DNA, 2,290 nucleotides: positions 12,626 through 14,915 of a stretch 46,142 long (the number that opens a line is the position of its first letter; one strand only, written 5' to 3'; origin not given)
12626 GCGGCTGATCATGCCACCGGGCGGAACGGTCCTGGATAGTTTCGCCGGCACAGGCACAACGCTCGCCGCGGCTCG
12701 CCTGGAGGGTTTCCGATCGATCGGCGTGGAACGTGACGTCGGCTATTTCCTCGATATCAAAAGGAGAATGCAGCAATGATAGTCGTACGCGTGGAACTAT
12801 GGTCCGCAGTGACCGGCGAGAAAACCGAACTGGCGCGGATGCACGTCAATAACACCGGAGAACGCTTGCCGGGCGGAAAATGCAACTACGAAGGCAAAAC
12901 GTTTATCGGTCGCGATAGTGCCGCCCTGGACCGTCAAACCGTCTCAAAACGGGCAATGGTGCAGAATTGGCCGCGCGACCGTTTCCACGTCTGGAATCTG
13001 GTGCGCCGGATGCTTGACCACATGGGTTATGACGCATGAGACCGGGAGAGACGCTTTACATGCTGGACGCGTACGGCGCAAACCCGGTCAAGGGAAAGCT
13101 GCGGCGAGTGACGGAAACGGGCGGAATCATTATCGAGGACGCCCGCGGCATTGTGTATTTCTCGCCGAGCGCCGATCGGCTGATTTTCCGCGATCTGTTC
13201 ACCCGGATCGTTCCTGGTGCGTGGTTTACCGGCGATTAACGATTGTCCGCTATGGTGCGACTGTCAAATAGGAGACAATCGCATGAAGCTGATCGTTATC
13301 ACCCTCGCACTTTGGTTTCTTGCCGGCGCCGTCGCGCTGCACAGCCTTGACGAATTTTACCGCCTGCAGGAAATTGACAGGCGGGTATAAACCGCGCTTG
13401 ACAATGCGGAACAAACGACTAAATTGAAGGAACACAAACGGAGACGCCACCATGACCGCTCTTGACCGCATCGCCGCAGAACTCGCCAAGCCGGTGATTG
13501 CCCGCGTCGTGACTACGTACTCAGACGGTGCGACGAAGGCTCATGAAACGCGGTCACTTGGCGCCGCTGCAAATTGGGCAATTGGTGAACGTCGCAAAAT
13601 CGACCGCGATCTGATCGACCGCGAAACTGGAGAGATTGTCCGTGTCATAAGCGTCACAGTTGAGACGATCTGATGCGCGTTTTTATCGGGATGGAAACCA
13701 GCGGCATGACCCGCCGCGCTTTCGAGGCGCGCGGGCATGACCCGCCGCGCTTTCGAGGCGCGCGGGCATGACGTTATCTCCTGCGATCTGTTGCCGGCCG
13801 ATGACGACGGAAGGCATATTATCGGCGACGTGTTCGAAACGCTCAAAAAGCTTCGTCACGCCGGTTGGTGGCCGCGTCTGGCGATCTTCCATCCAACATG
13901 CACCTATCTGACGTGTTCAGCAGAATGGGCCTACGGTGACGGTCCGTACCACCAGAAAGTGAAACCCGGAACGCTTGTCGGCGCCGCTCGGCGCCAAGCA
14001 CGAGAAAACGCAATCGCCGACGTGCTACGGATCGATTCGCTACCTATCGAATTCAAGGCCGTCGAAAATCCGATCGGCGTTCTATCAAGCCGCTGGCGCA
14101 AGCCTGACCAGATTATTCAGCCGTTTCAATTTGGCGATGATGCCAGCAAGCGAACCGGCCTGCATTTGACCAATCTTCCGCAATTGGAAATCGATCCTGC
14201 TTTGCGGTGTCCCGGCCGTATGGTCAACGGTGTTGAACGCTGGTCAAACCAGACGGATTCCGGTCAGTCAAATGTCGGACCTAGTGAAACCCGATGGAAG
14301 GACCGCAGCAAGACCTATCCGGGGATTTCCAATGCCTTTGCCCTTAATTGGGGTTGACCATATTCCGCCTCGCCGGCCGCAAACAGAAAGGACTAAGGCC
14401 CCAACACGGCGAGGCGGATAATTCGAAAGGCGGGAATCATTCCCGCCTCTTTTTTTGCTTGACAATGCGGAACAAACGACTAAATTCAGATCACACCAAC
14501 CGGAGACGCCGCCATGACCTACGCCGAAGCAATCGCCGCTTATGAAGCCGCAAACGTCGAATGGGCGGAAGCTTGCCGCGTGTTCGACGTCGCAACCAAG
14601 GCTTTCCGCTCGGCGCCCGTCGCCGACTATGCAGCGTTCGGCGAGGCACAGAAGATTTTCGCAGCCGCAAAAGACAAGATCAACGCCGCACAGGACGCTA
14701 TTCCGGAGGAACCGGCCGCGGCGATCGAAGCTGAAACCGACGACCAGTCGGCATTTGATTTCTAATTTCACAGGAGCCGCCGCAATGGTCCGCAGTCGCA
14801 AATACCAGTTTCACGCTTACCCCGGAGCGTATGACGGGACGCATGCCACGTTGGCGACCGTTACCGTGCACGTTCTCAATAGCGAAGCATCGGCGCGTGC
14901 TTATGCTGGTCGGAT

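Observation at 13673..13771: A perfect 31-bp tandem duplication frameshifts the C5-methyltransferase-like gene and severs its SAM-binding motif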

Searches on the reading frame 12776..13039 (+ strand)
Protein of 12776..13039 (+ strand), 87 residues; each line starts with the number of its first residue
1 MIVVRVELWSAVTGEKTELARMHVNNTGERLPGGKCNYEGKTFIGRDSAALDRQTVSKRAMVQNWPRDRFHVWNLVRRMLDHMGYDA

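Call 40: search_protein_families(library=phrogs, proteins=[window:12776-13039:+], max_evalue=0.001)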
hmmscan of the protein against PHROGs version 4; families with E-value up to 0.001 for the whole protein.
window:12776-13039:+ (87 aa): 1 family
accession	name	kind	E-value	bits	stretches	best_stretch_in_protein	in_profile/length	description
phrog_8231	-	unknown function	3.7e-10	40.9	1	1-81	1-85/95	-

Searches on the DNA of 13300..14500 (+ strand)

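Call 8: search_dna_similar(query=window:13300-14500:+, collection=phages, mode=distant, max_rows=30)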
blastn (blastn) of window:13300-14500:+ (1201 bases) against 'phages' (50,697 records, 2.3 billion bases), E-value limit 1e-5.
Records with a match: 3; places in all: 3; records where one place covers at least 80% of the query: 0.
Best place of each record, by identity: 80-90% 1; 60-80% 2.
By first word of the organism name: Paracoccus 2; Aeromonas 1.
By host as written in the record: Paracoccus sp. HS3 2; - 1.
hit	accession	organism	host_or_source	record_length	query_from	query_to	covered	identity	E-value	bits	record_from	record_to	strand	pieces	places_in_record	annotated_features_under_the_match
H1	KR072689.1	Paracoccus phage Shpa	Paracoccus sp. HS3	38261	418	505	7%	77.3%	3e-8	66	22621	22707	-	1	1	hypothetical protein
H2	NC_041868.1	Paracoccus phage Shpa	Paracoccus sp. HS3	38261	418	505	7%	77.3%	3e-8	66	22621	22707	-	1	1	DNA methyltransferase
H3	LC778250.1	Aeromonas phage phiWae15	filtration agent for carassius auratus ...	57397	801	862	5%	82.3%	5e-6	60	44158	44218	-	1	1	hypothetical protein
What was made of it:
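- Tried and rejected: The best hit was a 77% match over 88 nt (call 8).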

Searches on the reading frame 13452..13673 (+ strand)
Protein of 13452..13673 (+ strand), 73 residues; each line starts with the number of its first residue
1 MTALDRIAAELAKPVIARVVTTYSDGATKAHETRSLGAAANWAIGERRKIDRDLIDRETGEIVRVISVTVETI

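Call 30: find_encoding_contigs(protein=window:13452-13673:+, flank=1500, max_places=10)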
Protein window:13452-13673:+ (73 aa): 4 contigs read that carry it; 2 places shown.
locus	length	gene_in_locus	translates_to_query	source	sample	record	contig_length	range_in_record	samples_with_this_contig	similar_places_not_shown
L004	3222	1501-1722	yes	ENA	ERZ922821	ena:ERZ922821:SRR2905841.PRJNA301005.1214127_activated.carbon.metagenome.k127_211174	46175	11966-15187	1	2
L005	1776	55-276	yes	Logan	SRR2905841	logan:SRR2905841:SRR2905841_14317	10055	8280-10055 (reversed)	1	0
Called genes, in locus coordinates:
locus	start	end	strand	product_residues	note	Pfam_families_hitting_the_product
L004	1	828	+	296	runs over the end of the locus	PF01555:N6_N4_Mtase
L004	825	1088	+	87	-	-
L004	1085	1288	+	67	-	-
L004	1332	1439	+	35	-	-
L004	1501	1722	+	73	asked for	-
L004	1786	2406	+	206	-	-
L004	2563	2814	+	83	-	-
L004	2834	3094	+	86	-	-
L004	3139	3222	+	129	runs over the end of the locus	-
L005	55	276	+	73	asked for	-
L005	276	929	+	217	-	-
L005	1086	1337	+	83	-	-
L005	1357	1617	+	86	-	-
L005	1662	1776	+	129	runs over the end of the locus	-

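Call 40: search_protein_families(library=phrogs, proteins=[window:13452-13673:+], max_evalue=0.001)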
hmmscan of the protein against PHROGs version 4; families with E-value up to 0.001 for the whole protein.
window:13452-13673:+ (73 aa): 0 families
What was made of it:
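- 13452..13673 (+): Upstream 73-aa gene of unknown function. Its stop overlaps the ATG of the methyltransferase-like gene (TGATG). No PHROG hit (call 40).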

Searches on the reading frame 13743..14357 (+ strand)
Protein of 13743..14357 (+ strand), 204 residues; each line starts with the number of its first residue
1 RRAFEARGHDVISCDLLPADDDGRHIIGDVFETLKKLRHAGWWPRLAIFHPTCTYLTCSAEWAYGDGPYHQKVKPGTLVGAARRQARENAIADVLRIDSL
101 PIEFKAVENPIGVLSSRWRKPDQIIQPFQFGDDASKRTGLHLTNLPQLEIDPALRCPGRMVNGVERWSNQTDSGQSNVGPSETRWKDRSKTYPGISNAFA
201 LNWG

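Call 48: find_encoding_contigs(protein=window:13743-14357:+, flank=1000, max_places=10)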
Protein window:13743-14357:+ (204 aa): 2 contigs read that carry it; 1 place shown.
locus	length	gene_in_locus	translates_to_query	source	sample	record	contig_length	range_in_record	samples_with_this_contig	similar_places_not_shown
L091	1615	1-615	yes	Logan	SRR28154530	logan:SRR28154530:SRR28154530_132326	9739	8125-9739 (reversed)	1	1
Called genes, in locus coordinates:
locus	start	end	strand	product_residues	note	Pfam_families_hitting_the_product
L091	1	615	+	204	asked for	?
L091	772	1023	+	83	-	-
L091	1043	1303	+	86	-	-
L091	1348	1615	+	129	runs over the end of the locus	-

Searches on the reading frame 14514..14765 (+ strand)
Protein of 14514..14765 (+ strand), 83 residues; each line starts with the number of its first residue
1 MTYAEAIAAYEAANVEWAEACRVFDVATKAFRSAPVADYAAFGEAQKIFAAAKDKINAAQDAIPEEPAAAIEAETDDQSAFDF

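Call 31: find_encoding_contigs(protein=window:14514-14765:+, flank=2000, max_places=10)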
Protein window:14514-14765:+ (83 aa): 6 contigs read that carry it; 3 places shown.
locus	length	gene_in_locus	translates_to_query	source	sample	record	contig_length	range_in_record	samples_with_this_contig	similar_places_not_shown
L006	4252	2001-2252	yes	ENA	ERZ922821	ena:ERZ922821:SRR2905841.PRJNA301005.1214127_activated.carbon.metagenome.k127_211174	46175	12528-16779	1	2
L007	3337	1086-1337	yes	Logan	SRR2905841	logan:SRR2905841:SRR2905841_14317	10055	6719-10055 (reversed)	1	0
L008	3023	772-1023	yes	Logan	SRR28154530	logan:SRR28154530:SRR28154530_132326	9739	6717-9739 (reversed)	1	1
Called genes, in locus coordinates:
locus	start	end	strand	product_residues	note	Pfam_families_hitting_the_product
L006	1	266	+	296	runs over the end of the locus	PF01555:N6_N4_Mtase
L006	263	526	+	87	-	-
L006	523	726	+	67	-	-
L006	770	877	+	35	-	-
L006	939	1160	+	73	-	-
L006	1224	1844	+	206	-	-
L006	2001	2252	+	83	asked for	-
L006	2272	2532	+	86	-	-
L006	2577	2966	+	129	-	-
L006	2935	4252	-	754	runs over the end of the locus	PF22763:NrS1-1_pol-like_HBD, PF05272:VapE-like_dom, PF19263:DUF5906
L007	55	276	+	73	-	-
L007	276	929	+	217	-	-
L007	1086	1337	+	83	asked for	-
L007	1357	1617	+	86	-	-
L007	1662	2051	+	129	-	-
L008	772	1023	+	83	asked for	-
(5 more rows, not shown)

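Call 40: search_protein_families(library=phrogs, proteins=[window:14514-14765:+], max_evalue=0.001)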
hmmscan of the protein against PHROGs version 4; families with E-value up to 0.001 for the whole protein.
window:14514-14765:+ (83 aa): 0 families
